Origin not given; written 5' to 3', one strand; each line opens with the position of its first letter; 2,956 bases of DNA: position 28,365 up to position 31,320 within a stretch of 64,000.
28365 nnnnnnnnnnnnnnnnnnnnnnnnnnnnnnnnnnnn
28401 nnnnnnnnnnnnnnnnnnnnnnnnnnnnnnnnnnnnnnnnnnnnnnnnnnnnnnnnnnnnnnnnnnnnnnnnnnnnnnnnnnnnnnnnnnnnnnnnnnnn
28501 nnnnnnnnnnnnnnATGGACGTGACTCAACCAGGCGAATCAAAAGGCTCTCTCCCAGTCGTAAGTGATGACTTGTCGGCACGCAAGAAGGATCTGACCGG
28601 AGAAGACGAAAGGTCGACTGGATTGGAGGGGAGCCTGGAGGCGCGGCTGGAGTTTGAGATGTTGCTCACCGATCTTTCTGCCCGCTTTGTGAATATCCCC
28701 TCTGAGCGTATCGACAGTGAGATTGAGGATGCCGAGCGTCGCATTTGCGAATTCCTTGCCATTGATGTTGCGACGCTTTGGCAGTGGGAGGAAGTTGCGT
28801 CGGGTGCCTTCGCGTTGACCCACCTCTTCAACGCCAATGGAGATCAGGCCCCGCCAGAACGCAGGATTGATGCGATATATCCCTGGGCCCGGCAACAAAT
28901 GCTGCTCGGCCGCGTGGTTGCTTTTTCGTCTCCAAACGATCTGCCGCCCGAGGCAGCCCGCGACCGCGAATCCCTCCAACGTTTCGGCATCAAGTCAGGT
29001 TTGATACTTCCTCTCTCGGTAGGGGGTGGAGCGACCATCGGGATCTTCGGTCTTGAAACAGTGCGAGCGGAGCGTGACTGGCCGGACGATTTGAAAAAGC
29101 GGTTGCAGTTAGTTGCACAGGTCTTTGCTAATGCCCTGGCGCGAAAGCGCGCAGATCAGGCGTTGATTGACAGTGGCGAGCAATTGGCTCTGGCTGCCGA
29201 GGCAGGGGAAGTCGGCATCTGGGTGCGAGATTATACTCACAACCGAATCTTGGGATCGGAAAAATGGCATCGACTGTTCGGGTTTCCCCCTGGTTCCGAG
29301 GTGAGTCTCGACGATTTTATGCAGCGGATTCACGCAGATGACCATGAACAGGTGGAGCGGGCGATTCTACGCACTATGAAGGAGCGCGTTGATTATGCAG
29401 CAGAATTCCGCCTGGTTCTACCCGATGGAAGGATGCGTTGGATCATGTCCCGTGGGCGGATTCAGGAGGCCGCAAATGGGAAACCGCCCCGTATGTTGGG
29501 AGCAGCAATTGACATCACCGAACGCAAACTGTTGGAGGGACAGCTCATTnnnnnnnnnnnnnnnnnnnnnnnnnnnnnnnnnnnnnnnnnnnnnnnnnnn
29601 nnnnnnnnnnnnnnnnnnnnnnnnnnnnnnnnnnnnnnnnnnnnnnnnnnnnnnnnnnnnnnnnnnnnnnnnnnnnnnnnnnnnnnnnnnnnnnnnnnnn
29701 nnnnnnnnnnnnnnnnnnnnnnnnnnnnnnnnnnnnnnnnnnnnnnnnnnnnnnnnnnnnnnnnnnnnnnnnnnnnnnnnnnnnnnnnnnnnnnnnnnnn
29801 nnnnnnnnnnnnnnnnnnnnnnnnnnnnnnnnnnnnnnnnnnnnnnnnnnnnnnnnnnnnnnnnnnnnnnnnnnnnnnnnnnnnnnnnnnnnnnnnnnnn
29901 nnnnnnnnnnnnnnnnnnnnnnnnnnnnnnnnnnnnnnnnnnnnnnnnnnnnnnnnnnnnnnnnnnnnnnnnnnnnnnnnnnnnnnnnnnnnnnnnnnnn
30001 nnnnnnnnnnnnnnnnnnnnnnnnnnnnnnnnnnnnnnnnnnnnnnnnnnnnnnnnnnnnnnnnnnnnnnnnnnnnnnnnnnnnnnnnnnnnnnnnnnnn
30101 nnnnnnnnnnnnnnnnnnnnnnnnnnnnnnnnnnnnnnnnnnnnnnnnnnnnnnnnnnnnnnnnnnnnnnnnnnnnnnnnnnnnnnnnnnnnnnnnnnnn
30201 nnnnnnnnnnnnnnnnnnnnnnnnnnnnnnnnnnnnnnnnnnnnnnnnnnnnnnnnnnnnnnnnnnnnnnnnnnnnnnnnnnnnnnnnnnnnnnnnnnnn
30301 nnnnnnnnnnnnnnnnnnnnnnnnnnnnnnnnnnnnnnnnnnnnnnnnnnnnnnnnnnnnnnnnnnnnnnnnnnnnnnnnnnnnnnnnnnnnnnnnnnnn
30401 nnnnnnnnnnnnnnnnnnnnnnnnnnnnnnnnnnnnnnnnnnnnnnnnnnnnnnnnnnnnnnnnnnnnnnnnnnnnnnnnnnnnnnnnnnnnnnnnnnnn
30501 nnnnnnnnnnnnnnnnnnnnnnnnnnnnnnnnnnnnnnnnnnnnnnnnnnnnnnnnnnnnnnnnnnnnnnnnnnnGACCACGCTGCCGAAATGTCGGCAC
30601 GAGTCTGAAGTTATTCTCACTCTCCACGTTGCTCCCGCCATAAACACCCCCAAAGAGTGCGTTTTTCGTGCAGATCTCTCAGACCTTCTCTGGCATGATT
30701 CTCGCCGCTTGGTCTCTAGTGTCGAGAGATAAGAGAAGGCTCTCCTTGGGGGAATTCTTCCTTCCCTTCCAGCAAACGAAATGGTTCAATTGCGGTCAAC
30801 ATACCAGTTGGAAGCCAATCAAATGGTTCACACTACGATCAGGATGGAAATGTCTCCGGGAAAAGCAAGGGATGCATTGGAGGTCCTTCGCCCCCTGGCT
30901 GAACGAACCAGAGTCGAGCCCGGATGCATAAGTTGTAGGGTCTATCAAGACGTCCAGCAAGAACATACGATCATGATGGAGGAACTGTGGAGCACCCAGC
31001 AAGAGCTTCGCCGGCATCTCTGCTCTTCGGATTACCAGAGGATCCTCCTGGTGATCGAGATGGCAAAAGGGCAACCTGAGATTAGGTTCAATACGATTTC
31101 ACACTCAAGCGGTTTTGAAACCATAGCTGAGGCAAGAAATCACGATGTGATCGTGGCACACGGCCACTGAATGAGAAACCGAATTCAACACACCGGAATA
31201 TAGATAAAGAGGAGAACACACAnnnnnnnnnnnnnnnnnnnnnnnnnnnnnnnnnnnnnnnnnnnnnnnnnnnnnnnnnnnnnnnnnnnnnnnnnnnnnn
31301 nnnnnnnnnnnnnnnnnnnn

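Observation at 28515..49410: Two paralogous sigma54 activator-ABM protein modules, each with a correctly spaced -24/-12 promoter candidate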

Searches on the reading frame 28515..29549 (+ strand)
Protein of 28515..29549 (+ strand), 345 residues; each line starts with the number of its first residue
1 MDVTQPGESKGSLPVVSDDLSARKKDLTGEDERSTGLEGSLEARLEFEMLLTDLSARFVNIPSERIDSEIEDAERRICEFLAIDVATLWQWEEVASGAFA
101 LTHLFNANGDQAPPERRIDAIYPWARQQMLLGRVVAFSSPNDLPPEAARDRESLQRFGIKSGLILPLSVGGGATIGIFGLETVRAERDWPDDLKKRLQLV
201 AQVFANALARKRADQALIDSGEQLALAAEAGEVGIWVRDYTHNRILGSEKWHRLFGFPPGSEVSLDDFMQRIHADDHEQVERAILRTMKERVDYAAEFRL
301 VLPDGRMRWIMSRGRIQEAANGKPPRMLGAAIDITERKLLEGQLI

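Call 66: search_solved_structures(query=window:28515-29549:+, max_evalue=0.01)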
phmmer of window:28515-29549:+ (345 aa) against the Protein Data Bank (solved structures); distinct sequences matched with E-value up to 0.01: 7.
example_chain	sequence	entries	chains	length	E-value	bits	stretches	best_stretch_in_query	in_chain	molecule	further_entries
3nja_A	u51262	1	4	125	2.3e-14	56.6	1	226-338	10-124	Probable GGDEF family protein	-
6ph4_A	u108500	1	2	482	5.5e-11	45.5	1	217-342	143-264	Blue-light-activated histidine kinase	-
6ph3_A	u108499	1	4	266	7.9e-11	45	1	216-338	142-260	Blue-light-activated histidine kinase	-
6pps_A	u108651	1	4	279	8.9e-11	44.8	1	216-338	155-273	Blue-light-activated histidine kinase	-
3mr0_A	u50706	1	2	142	1.1e-10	44.5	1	216-341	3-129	Sensory box histidine kinase/response regulator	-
8js5_A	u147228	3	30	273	1.7e-07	34.1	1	221-344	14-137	Sensor protein FixL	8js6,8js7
3h9w_A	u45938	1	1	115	2.8e-06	30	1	252-335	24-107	Diguanylate cyclase with PAS/PAC sensor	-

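Call 67: search_protein_families(library=pfam, proteins=[window:28515-29549:+], max_evalue=1)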
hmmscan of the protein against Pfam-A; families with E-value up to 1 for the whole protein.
window:28515-29549:+ (345 aa): 7 families
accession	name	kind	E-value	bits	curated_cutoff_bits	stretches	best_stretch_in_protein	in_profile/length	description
PF08447.18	PAS_3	-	7e-16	58.7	25.6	1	248-330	5-88/89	PAS fold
PF01590.32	GAF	-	1.5e-06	29.3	22.4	1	75-208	11-133/133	GAF domain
PF13185.12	GAF_2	-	2.3e-05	25.1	28.6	1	141-208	70-135/136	GAF domain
PF03472.21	Autoind_bind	-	0.00022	21.2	23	1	144-207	84-148/149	Autoinducer binding domain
PF00989.32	PAS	-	0.0028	18.1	22.6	1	231-311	10-90/113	PAS fold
PF08448.16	PAS_4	-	0.0032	18.1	23.1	1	272-338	43-109/110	PAS fold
PF13426.13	PAS_9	-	0.017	15.8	27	1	234-336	3-103/103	PAS domain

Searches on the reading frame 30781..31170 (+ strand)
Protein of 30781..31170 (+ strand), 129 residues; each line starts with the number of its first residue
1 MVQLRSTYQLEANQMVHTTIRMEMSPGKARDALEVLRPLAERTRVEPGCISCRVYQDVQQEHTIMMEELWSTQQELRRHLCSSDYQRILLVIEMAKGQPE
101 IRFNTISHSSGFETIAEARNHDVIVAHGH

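Call 3: search_protein_families(library=pfam, proteins=[window:30781-31170:+])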
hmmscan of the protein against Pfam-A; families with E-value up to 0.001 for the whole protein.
window:30781-31170:+ (129 aa): 1 family
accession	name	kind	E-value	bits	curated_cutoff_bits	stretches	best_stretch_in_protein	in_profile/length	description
PF03992.22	ABM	-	1.9e-13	50.9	23.1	1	15-87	1-74/78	Antibiotic biosynthesis monooxygenase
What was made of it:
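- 30781..31170 (+): ABM1, an ABM-fold protein. The likely true start is ATG 30823 (115 aa). Pfam ABM 50.9 bits (call 3).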

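Call 21: search_protein_families(library=ncbifam, proteins=[window:30781-31170:+], max_evalue=0.00001)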
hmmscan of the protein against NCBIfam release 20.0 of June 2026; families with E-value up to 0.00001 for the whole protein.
window:30781-31170:+ (129 aa): 0 families

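Call 60: search_solved_structures(query=A1, max_evalue=1, show_alignments=2)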
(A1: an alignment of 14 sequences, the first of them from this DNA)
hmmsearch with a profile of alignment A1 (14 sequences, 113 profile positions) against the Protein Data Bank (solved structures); distinct sequences matched with E-value up to 1: 39.
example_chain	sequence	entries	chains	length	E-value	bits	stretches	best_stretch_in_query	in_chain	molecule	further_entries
4dpo_A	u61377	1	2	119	3.1e-13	52.6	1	9-87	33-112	Conserved protein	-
1x7v_A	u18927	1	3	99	1.2e-09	41.1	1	6-73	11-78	PA3566 protein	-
2fb0_A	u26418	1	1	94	3.8e-07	33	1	1-81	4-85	conserved hypothetical protein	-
1q8b_A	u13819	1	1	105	1.6e-06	31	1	10-66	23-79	Protein yjcS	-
4hl9_A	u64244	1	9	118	1.8e-06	30.8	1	12-79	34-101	Antibiotic biosynthesis monooxygenase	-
3e8o_A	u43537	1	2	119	1e-05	28.4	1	1-66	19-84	uncharacterized protein with ferredoxin-like fold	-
4npo_A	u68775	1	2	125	1.2e-05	28.2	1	1-66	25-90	Uncharacterized protein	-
1y0h_A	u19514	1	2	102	1.9e-05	27.6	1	4-73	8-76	hypothetical protein Rv0793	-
4zos_A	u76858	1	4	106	5.2e-05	26.1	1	8-66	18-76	protein YE0340 from Yersinia enterocolitica subsp. enterocolitica 8081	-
4dn9_A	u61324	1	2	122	0.00012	25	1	7-66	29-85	Antibiotic biosynthesis monooxygenase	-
1tuv_A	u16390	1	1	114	0.00092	22.1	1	2-68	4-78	Protein ygiN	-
1r6y_A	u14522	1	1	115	0.00094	22.1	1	2-68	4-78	Protein ygiN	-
8ecx_A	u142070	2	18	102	0.0012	21.7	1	6-78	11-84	Antibiotic biosynthesis monooxygenase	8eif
8ecp_A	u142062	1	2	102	0.002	21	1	6-78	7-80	Antibiotic biosynthesis monooxygenase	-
2bbe_A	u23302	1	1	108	0.012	18.6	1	10-70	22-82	hypothetical protein SO0527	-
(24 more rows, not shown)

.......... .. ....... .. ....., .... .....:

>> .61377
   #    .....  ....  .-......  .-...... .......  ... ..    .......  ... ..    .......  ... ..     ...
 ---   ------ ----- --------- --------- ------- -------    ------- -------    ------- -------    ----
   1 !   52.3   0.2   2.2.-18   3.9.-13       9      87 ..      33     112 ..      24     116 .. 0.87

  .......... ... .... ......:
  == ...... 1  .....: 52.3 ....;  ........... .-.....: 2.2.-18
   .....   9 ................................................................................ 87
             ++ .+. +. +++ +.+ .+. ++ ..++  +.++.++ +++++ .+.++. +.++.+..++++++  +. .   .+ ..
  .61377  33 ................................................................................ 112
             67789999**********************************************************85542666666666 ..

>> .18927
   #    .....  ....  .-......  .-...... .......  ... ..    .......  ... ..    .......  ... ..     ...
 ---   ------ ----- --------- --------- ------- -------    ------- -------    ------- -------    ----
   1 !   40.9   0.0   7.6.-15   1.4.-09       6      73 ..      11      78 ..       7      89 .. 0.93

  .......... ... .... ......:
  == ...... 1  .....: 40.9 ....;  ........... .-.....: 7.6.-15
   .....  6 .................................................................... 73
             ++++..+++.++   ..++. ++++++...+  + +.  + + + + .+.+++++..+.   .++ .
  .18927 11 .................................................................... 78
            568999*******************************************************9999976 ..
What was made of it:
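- On ABM domain family (PF03992): The closest solved relatives are structural-genomics proteins of unknown function (call 60).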
